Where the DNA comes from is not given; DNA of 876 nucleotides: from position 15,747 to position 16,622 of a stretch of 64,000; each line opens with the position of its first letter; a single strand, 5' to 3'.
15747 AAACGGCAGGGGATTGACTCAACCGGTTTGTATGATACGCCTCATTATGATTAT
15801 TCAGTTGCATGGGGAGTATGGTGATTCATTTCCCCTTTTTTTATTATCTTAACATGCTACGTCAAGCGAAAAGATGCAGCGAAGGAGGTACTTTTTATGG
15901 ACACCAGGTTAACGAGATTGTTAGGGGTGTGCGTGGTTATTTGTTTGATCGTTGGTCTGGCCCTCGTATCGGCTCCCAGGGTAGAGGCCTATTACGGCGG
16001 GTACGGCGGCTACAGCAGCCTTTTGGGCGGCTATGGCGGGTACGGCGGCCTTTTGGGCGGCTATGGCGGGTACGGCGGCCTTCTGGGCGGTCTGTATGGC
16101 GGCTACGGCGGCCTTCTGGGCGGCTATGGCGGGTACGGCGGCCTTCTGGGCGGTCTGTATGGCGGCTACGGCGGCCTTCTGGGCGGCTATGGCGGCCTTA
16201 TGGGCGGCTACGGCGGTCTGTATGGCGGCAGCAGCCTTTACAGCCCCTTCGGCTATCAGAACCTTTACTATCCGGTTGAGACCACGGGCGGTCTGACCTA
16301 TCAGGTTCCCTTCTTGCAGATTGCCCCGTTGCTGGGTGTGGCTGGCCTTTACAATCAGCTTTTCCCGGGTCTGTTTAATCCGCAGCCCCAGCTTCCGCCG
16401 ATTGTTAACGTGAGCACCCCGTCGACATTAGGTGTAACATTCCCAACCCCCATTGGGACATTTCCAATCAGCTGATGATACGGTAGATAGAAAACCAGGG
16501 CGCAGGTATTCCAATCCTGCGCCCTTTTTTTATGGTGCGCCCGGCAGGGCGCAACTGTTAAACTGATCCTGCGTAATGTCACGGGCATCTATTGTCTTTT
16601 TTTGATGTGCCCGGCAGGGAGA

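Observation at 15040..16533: Secreted glycine/tyrosine-repeat protein, (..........)n, behind an 850-bp AT-rich leader region: a silk/GRP-like structural protein in a bacterium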

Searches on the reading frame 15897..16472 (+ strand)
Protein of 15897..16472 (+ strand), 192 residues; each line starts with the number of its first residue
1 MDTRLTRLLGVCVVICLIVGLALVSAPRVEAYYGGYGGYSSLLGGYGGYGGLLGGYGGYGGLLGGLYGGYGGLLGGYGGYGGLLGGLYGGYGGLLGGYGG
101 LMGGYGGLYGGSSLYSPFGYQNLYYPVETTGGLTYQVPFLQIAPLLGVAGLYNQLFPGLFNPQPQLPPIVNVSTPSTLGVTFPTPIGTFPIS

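Call 3: search_protein_families(library=pfam, proteins=[window:15897-16472:+], max_evalue=10)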
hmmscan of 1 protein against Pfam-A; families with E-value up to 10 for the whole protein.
window:15897-16472:+ (192 aa): 0 families

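Call 7: find_homologous_proteins(query=window:15897-16472:+, max_evalue=0.01)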
Query window:15897-16472:+ (192 aa): 75 proteins with E <= 0.01 among 8000 candidates.
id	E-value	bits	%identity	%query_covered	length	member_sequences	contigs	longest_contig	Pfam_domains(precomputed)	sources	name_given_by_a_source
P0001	5.2e-109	381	100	100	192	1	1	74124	-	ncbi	ncbi:MAG: hypothetical protein ACMUIS_04240 [bacterium]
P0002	6.1e-89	315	88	40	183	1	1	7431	-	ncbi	ncbi:MAG: hypothetical protein ACMUIL_14390 [bacterium]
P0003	3.3e-70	254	76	41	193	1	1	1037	-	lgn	-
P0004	1.1e-69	253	33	31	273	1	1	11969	-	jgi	jgi:hypothetical protein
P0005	2.6e-66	241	79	40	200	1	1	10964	-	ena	-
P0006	3.1e-66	241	84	40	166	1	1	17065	-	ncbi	ncbi:MAG: hypothetical protein ACMUIS_10690 [bacterium]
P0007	1.2e-60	223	78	42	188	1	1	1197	-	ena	-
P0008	7.9e-58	214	81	45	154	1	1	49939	-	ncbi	ncbi:MAG: hypothetical protein ACMUIL_04050 [bacterium]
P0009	8.4e-56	207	82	40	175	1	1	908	-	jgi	jgi:hypothetical protein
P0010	8.9e-56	207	79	40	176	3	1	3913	-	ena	-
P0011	1.7e-55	206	76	52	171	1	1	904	-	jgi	-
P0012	2.5e-55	206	80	42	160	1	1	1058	-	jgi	jgi:hypothetical protein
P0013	1.3e-53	200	78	40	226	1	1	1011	-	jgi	jgi:hypothetical protein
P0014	2.2e-53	199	-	-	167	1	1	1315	-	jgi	jgi:hypothetical protein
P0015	6.3e-53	198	81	40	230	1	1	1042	-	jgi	jgi:hypothetical protein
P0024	4.5e-47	179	60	70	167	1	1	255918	-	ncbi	ncbi:MAG: hypothetical protein ACMUIS_00955 [bacterium]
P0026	2.6e-46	176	63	61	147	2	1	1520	-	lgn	-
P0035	1.2e-39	154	51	66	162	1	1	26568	-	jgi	jgi:hypothetical protein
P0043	4.9e-32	129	71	31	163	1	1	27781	-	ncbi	ncbi:MAG: hypothetical protein ACMUIA_02990 [bacterium]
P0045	1.2e-28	118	50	78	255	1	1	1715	-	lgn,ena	-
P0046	1.5e-28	118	45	85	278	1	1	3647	-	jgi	-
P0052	1.0e-22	99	69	25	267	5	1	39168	-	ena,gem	-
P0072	2.5e-4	39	31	87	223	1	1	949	-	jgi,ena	-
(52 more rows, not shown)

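Call 8: find_encoding_contigs(protein=window:15897-16472:+, flank=10000)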
Protein window:15897-16472:+ (192 aa): no gene with exactly this product is on record in the collection.

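Call 12: find_related_loci(query=A1, collection=genome_contigs, flank=10000)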
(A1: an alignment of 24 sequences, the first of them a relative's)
Query A1 (192 aa) in genome_contigs; peptide patterns used: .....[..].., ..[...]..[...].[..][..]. (x = any residue, [..] = any of these).
79 stretches matched a pattern; 26 encode a relative of the query (tblastn E <= 1e-3); 26 distinct loci.
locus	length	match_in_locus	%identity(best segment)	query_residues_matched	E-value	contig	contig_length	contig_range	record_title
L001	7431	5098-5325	88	117-192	3e-39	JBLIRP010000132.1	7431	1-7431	MAG: bacterium isolate MF1_202303_bin_233 MF1_202303_bin_233_scaffold_132, whole genome shotgun sequence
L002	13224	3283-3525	78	112-192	2e-38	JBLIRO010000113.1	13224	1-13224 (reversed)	MAG: bacterium isolate MG1_202111_bin_529 MG1_202111_bin_529_scaffold_113, whole genome shotgun sequence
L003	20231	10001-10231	84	116-192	6e-37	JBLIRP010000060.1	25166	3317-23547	MAG: bacterium isolate MF1_202303_bin_233 MF1_202303_bin_233_scaffold_60, whole genome shotgun sequence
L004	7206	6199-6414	86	116-187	8e-37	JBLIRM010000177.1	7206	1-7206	MAG: bacterium isolate MG2_202303_bin_300 MG2_202303_bin_300_scaffold_177, whole genome shotgun sequence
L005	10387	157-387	79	116-192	4e-34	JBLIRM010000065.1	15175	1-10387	MAG: bacterium isolate MG2_202303_bin_300 MG2_202303_bin_300_scaffold_65, whole genome shotgun sequence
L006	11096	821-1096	73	95-192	1e-33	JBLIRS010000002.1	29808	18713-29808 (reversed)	MAG: bacterium isolate MF1_201704_bin_296 MF1_201704_bin_296_scaffold_2, whole genome shotgun sequence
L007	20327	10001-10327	63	65-192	9e-27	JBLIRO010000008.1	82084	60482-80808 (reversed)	MAG: bacterium isolate MG1_202111_bin_529 MG1_202111_bin_529_scaffold_8, whole genome shotgun sequence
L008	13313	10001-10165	76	116-170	1e-21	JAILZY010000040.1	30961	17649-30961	MAG: bacterium isolate HOT.CON.50 NODE_1393_length_30961_cov_19.650466, whole genome shotgun sequence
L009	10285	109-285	63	117-187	8e-21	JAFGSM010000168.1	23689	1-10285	MAG: bacterium isolate Zod_Metabat.896 k87_8826315, whole genome shotgun sequence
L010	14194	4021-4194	71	116-174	2e-20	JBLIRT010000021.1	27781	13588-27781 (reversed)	MAG: bacterium isolate MF1_201704_bin_1079 MF1_201704_bin_1079_scaffold_21, whole genome shotgun sequence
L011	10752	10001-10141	83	116-162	2e-20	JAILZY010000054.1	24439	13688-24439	MAG: bacterium isolate HOT.CON.50 NODE_2007_length_24439_cov_19.813152, whole genome shotgun sequence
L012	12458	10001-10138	80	116-161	5e-20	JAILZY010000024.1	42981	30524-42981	MAG: bacterium isolate HOT.CON.50 NODE_829_length_42981_cov_19.665882, whole genome shotgun sequence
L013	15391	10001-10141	79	116-162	2e-19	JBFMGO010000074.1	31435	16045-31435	MAG: bacterium isolate MAG299 MAG299_74, whole genome shotgun sequence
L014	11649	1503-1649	71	114-162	4e-19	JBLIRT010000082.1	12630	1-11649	MAG: bacterium isolate MF1_201704_bin_1079 MF1_201704_bin_1079_scaffold_82, whole genome shotgun sequence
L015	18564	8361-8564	79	95-162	2e-18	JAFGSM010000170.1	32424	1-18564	MAG: bacterium isolate Zod_Metabat.896 k87_8895202, whole genome shotgun sequence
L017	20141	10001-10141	74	116-162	3e-18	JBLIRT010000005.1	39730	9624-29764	MAG: bacterium isolate MF1_201704_bin_1079 MF1_201704_bin_1079_scaffold_5, whole genome shotgun sequence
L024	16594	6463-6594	70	117-160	6e-14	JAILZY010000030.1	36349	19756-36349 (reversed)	MAG: bacterium isolate HOT.CON.50 NODE_1063_length_36349_cov_18.661943, whole genome shotgun sequence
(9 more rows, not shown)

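Call 16: search_protein_families(library=pfam, proteins=[L006:3460-6357:-, L015:8682-11621:-, L024:2683-5310:+, L007:12271-13659:+, L014:7240-10515:+, L003:11436-13598:+, L006:1228-3249:+, L008:7290-8912:-], max_evalue=0.001)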
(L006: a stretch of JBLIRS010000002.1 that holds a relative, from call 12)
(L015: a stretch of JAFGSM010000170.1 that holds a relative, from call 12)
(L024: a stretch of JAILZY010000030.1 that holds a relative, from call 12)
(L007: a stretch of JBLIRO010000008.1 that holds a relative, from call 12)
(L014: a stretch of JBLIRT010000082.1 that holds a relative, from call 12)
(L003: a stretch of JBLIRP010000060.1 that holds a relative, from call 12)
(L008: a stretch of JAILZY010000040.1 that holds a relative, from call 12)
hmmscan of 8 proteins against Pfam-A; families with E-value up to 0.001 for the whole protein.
L006:3460-6357:- (965 aa): 48 families (the best 25 are shown)
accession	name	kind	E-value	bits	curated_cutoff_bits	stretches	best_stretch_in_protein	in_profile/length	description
PF00515.34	TPR_1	-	3.2e-103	334.2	27.8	11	737-769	2-34/34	Tetratricopeptide repeat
PF07719.23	TPR_2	-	3.3e-100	320.5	27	9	737-769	2-34/34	Tetratricopeptide repeat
PF13414.12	TPR_11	-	1.6e-94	309.8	26.8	11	745-784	3-42/42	TPR repeat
PF13181.12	TPR_8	-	3e-80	258.1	25.7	9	737-768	2-33/34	Tetratricopeptide repeat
PF13431.12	TPR_17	-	3.1e-80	258.3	24.4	6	861-893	2-34/34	Tetratricopeptide repeat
PF13424.12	TPR_12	-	8.1e-65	215.4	30.1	7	701-766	2-75/77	Tetratricopeptide repeat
PF14559.12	TPR_19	-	2.7e-63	210.7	25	6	645-700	2-57/68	Tetratricopeptide repeat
PF13432.12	TPR_16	-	1.7e-62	207.8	32.7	8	843-905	2-64/65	Tetratricopeptide repeat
PF13428.12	TPR_14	-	2e-56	183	23.5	2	738-777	3-42/44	Tetratricopeptide repeat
PF00884.28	Sulfatase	-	9.4e-52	176.6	25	1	48-320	2-300/301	Sulfatase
PF13374.12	TPR_10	-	2e-41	139.2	27.5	2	635-662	3-30/42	Tetratricopeptide repeat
PF13174.12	TPR_6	-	1.4e-38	129.3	26.3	1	873-905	1-33/33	Tetratricopeptide repeat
PF13176.12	TPR_7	-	5.3e-33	110.7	27.9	1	636-668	1-35/36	Tetratricopeptide repeat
PF23914.1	TPR_CcmH_CycH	-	9.5e-30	104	42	4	624-736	40-155/158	Cytochrome c-type biogenesis protein H TPR domain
PF13371.12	TPR_9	-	6.5e-29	100.2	35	1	712-772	5-65/73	Tetratricopeptide repeat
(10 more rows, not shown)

L015:8682-11621:- (979 aa): 40 families (the best 25 are shown)
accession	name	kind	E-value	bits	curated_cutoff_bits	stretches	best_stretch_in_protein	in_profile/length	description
PF00515.34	TPR_1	-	1.2e-101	329.2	27.8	10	762-794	2-34/34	Tetratricopeptide repeat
PF07719.23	TPR_2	-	1.8e-99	318.2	27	11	762-794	2-34/34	Tetratricopeptide repeat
PF13414.12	TPR_11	-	7.1e-96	314.1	26.8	11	734-775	1-42/42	TPR repeat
PF13181.12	TPR_8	-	1.3e-83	268.5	25.7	9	762-794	2-34/34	Tetratricopeptide repeat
PF13431.12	TPR_17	-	1.5e-77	249.9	24.4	7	750-781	2-33/34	Tetratricopeptide repeat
PF13432.12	TPR_16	-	2.2e-63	210.6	32.7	7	631-691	3-63/65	Tetratricopeptide repeat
PF13424.12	TPR_12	-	4.9e-62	206.5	30.1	6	726-791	2-75/77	Tetratricopeptide repeat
PF14559.12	TPR_19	-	1.4e-61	205.1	25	7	875-937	3-64/68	Tetratricopeptide repeat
PF13428.12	TPR_14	-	7.6e-56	181.2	23.5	0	762-802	2-42/44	Tetratricopeptide repeat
PF00884.28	Sulfatase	-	1.2e-49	169.7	25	1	71-345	2-301/301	Sulfatase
PF13374.12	TPR_10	-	3e-41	138.7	27.5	0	898-924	3-29/42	Tetratricopeptide repeat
PF13174.12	TPR_6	-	3.6e-35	118.6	26.3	0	592-623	1-32/33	Tetratricopeptide repeat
PF13176.12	TPR_7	-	4.6e-34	114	27.9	0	661-693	1-35/36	Tetratricopeptide repeat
PF13371.12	TPR_9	-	6.4e-31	106.6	35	1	735-795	3-63/73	Tetratricopeptide repeat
PF23914.1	TPR_CcmH_CycH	-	1.1e-27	97.3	42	2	650-752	41-146/158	Cytochrome c-type biogenesis protein H TPR domain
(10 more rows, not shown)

L024:2683-5310:+ (875 aa): 34 families (the best 25 are shown)
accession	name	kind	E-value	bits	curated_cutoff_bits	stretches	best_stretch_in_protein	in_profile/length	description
PF13414.12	TPR_11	-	2.4e-66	219.6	26.8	7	629-663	8-42/42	TPR repeat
PF07719.23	TPR_2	-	1.7e-63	205.9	27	8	649-681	1-33/34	Tetratricopeptide repeat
PF00515.34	TPR_1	-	2.8e-63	207.8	27.8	5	751-784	1-34/34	Tetratricopeptide repeat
PF13181.12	TPR_8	-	7.7e-53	172.6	25.7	4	786-816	2-32/34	Tetratricopeptide repeat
PF00884.28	Sulfatase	-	7.2e-51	173.7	25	1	60-333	2-300/301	Sulfatase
PF13431.12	TPR_17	-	2.2e-47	155.8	24.4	4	741-772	3-34/34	Tetratricopeptide repeat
PF14559.12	TPR_19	-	5e-47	158.5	25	9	591-652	1-62/68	Tetratricopeptide repeat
PF13432.12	TPR_16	-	8.4e-45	151.2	32.7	4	758-819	4-65/65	Tetratricopeptide repeat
PF13428.12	TPR_14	-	8.5e-37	122.3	23.5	1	582-623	2-43/44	Tetratricopeptide repeat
PF13424.12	TPR_12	-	3.5e-31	107.6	30.1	6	786-849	4-75/77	Tetratricopeptide repeat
PF13174.12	TPR_6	-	4.5e-28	96.4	26.3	0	786-818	1-33/33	Tetratricopeptide repeat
PF13371.12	TPR_9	-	1.6e-24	86.2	35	2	623-686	3-66/73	Tetratricopeptide repeat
PF23914.1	TPR_CcmH_CycH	-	2.2e-20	73.6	42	4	528-644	31-150/158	Cytochrome c-type biogenesis protein H TPR domain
PF13176.12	TPR_7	-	1.7e-16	59.3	27.9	0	753-782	1-30/36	Tetratricopeptide repeat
PF16347.10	SGSH_C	-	1.3e-15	58.3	29.3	2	290-339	9-58/154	N-sulphoglucosamine sulphohydrolase, C-terminal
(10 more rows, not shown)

L007:12271-13659:+ (462 aa): 7 families
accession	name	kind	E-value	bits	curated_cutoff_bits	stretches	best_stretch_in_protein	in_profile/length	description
PF00158.32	Sigma54_activat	-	9.1e-65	217.9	20.2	1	143-311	2-168/168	Sigma-54 interaction domain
PF00072.30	Response_reg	-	1.5e-27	96.4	30.2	1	6-114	1-110/111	Response regulator receiver domain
PF25601.1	AAA_lid_14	-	3e-22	78.7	27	1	317-394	2-79/87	AAA+ ATPase lid domain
PF14532.12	Sigma54_activ_2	-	5.5e-21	75.7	25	1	143-315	1-138/138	Sigma-54 interaction domain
PF02954.25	HTH_8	-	1.7e-09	37.7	22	1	420-459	3-42/42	Bacterial regulatory protein, Fis family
PF07728.20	AAA_5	-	1.2e-05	25.8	22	1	167-285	2-122/139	AAA domain (dynein-related subfamily)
PF01078.27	Mg_chelatase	-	3.1e-05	23.9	20.3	0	219-265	89-135/207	Magnesium chelatase, subunit ChlI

L014:7240-10515:+ (1091 aa): 13 families
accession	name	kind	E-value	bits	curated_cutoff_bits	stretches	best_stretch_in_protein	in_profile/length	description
PF00158.32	Sigma54_activat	-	4.3e-69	231.9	20.2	1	754-920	1-167/168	Sigma-54 interaction domain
PF25601.1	AAA_lid_14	-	2.2e-28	98.4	27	1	926-1008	1-83/87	AAA+ ATPase lid domain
PF08448.16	PAS_4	-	8.7e-25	87.5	23.1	2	504-611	2-109/110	PAS fold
PF13426.13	PAS_9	-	4.7e-24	85.1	27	2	508-609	2-103/103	PAS domain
PF00989.32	PAS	-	3.4e-21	75.8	22.6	2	497-606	1-112/113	PAS fold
PF14532.12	Sigma54_activ_2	-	1.2e-19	71.3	25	1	755-925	1-138/138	Sigma-54 interaction domain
PF13188.13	PAS_8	-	1.6e-17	63.1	21.8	2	497-551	1-52/65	PAS domain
PF02743.24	dCache_1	-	1.3e-09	38.4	45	1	49-257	1-192/240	Cache domain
PF02954.25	HTH_8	-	1.6e-09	37.8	22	1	1025-1065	1-41/42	Bacterial regulatory protein, Fis family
PF07728.20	AAA_5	-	1.2e-06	29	22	1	778-896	2-123/139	AAA domain (dynein-related subfamily)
PF12860.13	PAS_7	-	1.1e-05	26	27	0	504-535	2-33/115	PAS fold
PF00004.35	AAA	-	0.00014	22.7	21.2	0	778-896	1-110/131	ATPase family associated with various cellular activities (AAA)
PF24820.1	Diguanyl_cycl_sensor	-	0.00054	20.3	28.1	0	502-546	1-45/109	Diguanylate cyclase-like sensor domain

L003:11436-13598:+ (720 aa): 9 families
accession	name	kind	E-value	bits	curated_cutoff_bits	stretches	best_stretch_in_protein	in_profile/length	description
PF02518.31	HATPase_c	-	8e-24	84.7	26.4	1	607-714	2-110/111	Histidine kinase-, DNA gyrase B-, and HSP90-like ATPase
PF08448.16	PAS_4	-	1.2e-23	83.9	23.1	1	249-358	1-110/110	PAS fold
PF00989.32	PAS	-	1.5e-17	64.1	22.6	1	244-353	2-113/113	PAS fold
PF13426.13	PAS_9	-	2.4e-17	63.5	27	1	255-355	3-103/103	PAS domain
PF13188.13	PAS_8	-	3.2e-14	52.7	21.8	2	369-418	2-53/65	PAS domain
PF00512.31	HisKA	-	7.3e-13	48.8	26.9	1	496-561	2-63/66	His Kinase A (phospho-acceptor) domain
PF08447.18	PAS_3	-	4.9e-12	46.4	25.6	1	389-467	1-81/89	PAS fold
PF13185.12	GAF_2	-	8.6e-07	29.7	28.6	1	89-230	3-136/136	GAF domain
PF14501.12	HATPase_c_5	-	7.2e-05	23.1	22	1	611-699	6-90/102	GHKL domain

L006:1228-3249:+ (673 aa): 17 families
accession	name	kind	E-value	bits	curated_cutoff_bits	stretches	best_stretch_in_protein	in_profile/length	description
PF13431.12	TPR_17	-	1.1e-18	66.3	24.4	0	565-596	2-33/34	Tetratricopeptide repeat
PF14559.12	TPR_19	-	1.3e-18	67.5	25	1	588-654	3-63/68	Tetratricopeptide repeat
PF00515.34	TPR_1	-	4.9e-16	58.2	27.8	2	616-649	1-34/34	Tetratricopeptide repeat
PF13432.12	TPR_16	-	1.1e-15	58.2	32.7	0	499-530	30-61/65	Tetratricopeptide repeat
PF07719.23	TPR_2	-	1.1e-14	53.7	27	1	616-649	1-34/34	Tetratricopeptide repeat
PF13424.12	TPR_12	-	3.5e-13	50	30.1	1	578-647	5-76/77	Tetratricopeptide repeat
PF13181.12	TPR_8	-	4.7e-12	45.5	25.7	0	616-649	1-34/34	Tetratricopeptide repeat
PF13428.12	TPR_14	-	5.1e-11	42.5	23.5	0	617-653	2-38/44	Tetratricopeptide repeat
PF13414.12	TPR_11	-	6.7e-08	32.5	26.8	0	626-650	4-28/42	TPR repeat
PF24575.1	TPR_Slam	-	9.7e-08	32.8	35.2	0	622-652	53-83/104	Surface lipoprotein assembly modifier, N-terminal TPR repeats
PF13176.12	TPR_7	-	1.2e-07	31.7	27.9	0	618-647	1-32/36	Tetratricopeptide repeat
PF23914.1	TPR_CcmH_CycH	-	4.6e-06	27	42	0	506-605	56-150/158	Cytochrome c-type biogenesis protein H TPR domain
PF25064.1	ARM_TT21_5th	-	5.2e-06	27.2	27.8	0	444-532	16-103/117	TT21 fifth ARM repeats domain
PF17874.7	TPR_MalT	-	6.8e-05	22.7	45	0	590-667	54-132/336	MalT-like TPR region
PF13374.12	TPR_10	-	0.00014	22.2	27.5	0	621-645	7-31/42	Tetratricopeptide repeat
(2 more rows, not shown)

L008:7290-8912:- (540 aa): 3 families
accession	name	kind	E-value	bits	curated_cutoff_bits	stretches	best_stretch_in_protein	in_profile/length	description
PF06418.20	CTP_synth_N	-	3.3e-127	423.8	26.1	1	4-266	1-265/265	CTP synthase N-terminus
PF00117.34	GATase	-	3.9e-38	131.5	22.8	1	302-526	2-189/190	Glutamine amidotransferase class-I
PF07722.19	Peptidase_C26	-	3.9e-06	27.2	20.5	1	372-509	103-219/219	Peptidase C26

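Call 36: search_protein_families(library=pfam, proteins=[P0045, P0052, P0046, P0072], max_evalue=1)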
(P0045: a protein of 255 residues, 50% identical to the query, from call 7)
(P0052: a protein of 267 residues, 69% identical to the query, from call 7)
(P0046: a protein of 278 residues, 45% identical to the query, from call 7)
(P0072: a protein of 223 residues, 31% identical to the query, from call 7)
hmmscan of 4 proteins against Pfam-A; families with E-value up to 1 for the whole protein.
P0045 (255 aa): 0 families

P0052 (267 aa): 0 families

P0046 (278 aa): 0 families

P0072 (223 aa): 0 families

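Call 37: predict_structure(alignment_id=A1)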
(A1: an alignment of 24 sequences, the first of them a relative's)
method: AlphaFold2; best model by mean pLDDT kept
length: 192 residues; sequences in the alignment: 24
mean_pLDDT: 48.5   pTM: 0.18
mean pLDDT of the five models: 48.5, 46.6, 44.8, 44.5, 43.8
residues with pLDDT >= 90: 8; 70-90: 14; 50-70: 31; < 50: 139
segments of 3 or more residues with pLDDT < 50: 31-125, 132-145, 168-175, 177-181, 186-192
pLDDT, mean of each block of 10 residues (from residue 1): 84 89 60 39 36 35 40 40 40 41 40 43 48 46 48 51 49 46 47 43
secondary structure, 60 per line:
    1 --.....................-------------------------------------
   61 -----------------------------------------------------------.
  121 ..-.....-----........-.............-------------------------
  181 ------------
elements in order: H3-23 E124-128 E134-138 H143-155

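Call 38: find_encoding_contigs(protein=P0024, flank=8000, max_places=3)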
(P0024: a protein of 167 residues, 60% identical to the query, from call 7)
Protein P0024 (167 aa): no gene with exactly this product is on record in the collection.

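Call 39: find_encoding_contigs(protein=P0006, flank=8000, max_places=3)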
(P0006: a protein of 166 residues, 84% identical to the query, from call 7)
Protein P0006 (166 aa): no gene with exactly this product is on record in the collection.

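Call 40: find_encoding_contigs(protein=P0052, flank=8000, max_places=3)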
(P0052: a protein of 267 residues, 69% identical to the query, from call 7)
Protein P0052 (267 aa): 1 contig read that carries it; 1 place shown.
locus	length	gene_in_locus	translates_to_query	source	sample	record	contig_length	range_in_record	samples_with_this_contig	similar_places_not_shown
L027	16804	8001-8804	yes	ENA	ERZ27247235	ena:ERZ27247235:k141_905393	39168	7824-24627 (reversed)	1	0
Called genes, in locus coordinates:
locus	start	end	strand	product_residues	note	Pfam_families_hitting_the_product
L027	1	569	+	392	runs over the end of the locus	PF04932:Wzy_C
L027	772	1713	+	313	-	PF01073:3Beta_HSD, PF01370:Epimerase, PF02719:Polysacc_synt_2, PF04321:RmlD_sub_bind (weak), PF07993:NAD_binding_4 (faint), PF16363:GDP_Man_Dehyd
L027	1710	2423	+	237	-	PF00483:NTP_transferase, PF12804:NTP_transf_3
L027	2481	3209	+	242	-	PF00702:Hydrolase (weak), PF13419:HAD_2 (weak), PF13242:Hydrolase_like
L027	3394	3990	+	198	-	PF13580:SIS_2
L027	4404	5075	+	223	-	PF00923:TAL_FSA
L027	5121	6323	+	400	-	PF14907:NTP_transf_5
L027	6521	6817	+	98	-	PF05402:PqqD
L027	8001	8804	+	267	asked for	-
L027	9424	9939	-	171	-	PF00857:Isochorismatase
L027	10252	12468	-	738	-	PF19838:LptD_2, PF04453:LptD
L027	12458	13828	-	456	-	PF08245:Mur_ligase_M, PF27239:FOL3_C, PF02875:Mur_ligase_C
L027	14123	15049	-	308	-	PF17848:Zn_ribbon_ACC, PF01039:Carboxyl_trans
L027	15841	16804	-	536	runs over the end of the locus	PF17963:Big_9 (faint)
